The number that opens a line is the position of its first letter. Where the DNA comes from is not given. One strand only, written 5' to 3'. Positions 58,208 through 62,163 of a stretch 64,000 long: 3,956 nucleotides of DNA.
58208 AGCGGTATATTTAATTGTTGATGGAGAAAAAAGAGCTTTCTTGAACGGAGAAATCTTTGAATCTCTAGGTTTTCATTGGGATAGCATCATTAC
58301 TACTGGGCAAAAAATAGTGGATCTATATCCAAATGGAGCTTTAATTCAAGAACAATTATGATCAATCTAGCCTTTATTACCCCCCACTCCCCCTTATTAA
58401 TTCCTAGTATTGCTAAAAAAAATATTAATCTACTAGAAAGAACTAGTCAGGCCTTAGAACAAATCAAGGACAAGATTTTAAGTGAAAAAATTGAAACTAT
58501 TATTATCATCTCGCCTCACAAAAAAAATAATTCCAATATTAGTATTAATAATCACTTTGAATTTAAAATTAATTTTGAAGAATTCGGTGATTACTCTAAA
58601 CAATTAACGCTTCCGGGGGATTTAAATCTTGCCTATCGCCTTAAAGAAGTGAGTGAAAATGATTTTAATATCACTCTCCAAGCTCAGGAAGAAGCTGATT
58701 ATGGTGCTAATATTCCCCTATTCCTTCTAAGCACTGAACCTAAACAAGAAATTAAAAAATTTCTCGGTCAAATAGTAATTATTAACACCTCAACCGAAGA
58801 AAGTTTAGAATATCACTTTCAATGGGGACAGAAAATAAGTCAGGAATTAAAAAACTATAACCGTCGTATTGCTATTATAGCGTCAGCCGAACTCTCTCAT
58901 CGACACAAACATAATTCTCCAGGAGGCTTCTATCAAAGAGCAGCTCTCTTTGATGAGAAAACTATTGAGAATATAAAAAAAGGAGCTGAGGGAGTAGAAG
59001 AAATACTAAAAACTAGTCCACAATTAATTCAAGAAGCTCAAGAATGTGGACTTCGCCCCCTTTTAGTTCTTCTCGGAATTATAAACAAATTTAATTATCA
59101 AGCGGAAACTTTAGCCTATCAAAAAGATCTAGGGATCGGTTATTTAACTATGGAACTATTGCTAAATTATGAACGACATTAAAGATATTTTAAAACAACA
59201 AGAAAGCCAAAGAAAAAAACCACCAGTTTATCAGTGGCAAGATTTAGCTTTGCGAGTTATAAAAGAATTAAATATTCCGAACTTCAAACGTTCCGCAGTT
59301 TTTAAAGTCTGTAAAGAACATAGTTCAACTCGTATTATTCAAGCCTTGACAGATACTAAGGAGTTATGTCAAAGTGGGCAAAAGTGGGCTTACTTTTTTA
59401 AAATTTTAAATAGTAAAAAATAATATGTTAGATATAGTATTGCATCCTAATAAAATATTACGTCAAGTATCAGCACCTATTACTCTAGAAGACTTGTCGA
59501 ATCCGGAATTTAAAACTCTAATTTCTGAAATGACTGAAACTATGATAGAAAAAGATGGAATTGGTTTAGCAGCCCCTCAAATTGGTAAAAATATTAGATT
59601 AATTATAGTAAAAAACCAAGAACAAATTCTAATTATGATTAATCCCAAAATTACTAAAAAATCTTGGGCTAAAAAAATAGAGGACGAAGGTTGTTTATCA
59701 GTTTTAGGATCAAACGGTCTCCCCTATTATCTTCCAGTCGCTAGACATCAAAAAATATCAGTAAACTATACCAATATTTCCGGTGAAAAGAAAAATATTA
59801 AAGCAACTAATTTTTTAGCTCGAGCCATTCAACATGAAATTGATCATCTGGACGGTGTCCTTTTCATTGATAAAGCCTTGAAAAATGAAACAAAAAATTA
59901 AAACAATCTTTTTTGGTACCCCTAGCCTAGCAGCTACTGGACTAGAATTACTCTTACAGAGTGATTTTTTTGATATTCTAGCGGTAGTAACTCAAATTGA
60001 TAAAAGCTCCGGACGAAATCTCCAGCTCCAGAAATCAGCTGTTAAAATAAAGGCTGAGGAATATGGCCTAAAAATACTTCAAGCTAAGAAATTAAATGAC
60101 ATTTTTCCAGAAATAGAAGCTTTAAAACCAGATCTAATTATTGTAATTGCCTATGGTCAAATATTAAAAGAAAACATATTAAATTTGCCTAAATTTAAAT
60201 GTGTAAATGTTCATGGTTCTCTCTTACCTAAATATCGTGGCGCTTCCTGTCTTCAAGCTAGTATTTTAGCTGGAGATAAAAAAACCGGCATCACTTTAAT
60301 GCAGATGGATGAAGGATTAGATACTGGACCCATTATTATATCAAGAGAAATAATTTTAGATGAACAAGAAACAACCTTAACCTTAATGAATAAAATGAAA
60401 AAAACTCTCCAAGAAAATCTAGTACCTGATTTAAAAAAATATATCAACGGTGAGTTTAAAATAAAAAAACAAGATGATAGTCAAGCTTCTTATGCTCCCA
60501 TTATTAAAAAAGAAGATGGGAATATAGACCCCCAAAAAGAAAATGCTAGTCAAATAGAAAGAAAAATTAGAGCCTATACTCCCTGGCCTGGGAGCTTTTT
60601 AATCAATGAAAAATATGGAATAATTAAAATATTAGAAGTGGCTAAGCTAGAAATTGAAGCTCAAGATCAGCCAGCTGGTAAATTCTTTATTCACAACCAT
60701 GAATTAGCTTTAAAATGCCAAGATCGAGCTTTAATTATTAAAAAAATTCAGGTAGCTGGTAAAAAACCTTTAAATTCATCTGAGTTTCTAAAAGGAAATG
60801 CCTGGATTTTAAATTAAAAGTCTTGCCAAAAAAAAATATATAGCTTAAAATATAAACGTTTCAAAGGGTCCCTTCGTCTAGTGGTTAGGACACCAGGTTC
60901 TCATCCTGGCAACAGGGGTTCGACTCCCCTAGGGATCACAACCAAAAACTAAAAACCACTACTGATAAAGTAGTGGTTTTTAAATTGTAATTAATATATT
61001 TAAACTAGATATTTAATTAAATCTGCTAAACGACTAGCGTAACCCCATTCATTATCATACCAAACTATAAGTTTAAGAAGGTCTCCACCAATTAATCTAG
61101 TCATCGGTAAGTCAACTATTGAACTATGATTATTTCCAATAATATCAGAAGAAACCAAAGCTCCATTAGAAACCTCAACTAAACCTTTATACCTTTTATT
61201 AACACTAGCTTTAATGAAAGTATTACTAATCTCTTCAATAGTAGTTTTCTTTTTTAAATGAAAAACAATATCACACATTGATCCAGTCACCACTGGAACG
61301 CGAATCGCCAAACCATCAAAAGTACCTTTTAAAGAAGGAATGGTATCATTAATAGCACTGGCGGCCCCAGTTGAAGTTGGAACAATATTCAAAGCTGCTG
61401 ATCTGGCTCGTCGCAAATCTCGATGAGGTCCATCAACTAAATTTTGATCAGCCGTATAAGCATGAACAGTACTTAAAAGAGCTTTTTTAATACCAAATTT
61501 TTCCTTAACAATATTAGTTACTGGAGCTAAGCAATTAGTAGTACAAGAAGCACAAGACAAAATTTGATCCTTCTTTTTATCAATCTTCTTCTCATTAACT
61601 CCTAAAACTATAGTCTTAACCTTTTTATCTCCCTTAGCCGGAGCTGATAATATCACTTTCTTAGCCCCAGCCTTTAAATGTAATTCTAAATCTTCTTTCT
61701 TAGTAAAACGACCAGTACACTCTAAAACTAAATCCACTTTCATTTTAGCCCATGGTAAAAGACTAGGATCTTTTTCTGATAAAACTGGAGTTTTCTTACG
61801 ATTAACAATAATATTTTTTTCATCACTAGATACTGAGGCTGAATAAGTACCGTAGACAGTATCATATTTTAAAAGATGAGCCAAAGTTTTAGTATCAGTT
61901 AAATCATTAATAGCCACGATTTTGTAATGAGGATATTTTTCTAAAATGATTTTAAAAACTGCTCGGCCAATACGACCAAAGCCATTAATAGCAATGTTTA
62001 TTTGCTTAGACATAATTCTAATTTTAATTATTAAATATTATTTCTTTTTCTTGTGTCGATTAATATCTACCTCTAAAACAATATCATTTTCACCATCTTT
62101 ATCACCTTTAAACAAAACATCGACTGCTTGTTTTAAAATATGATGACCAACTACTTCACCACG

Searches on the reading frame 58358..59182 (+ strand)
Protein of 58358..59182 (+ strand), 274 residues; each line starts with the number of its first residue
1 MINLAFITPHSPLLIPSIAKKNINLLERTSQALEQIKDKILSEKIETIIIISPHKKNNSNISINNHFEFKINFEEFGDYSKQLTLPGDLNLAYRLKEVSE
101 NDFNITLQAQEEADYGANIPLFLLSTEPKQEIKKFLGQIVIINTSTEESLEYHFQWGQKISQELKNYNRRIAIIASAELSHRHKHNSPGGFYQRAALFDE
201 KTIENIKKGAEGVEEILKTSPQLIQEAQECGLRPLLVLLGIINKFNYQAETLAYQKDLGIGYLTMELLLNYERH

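Call 80: search_protein_families(library=pfam, proteins=[window:58358-59182:+], max_evalue=0.01)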
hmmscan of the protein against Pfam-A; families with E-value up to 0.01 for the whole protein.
window:58358-59182:+ (274 aa): 2 families
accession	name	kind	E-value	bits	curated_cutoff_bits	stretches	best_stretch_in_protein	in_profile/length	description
PF02900.23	LigB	-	1.7e-27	96.6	26.3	1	5-255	2-259/269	Catalytic LigB subunit of aromatic ring-opening dioxygenase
PF18062.7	RE_AspBHI_N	-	0.005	16.9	27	1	118-180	93-156/185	Restriction endonuclease AspBHI N-terminal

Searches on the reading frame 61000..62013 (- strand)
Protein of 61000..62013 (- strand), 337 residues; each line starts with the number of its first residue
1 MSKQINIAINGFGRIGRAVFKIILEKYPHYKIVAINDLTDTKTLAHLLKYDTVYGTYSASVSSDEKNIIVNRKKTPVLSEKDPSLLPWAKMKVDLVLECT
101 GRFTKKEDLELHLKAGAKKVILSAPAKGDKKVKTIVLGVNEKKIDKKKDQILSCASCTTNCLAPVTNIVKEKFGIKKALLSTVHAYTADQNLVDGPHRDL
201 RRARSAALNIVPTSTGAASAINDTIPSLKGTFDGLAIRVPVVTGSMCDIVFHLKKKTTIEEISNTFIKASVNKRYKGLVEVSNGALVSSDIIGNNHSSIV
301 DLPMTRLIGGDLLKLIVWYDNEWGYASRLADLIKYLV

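Call 57: search_protein_families(library=pfam, proteins=[window:61000-62013:-], max_evalue=0.00001)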
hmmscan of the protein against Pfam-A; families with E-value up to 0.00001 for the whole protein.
window:61000-62013:- (337 aa): 2 families
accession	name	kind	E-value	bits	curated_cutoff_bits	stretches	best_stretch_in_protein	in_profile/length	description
PF02800.25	Gp_dh_C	-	1.5e-53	181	24.4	1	162-319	1-158/158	Glyceraldehyde 3-phosphate dehydrogenase, C-terminal domain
PF00044.30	Gp_dh_N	-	1.4e-37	128.4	31.7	1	5-106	1-101/101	Glyceraldehyde 3-phosphate dehydrogenase, NAD binding domain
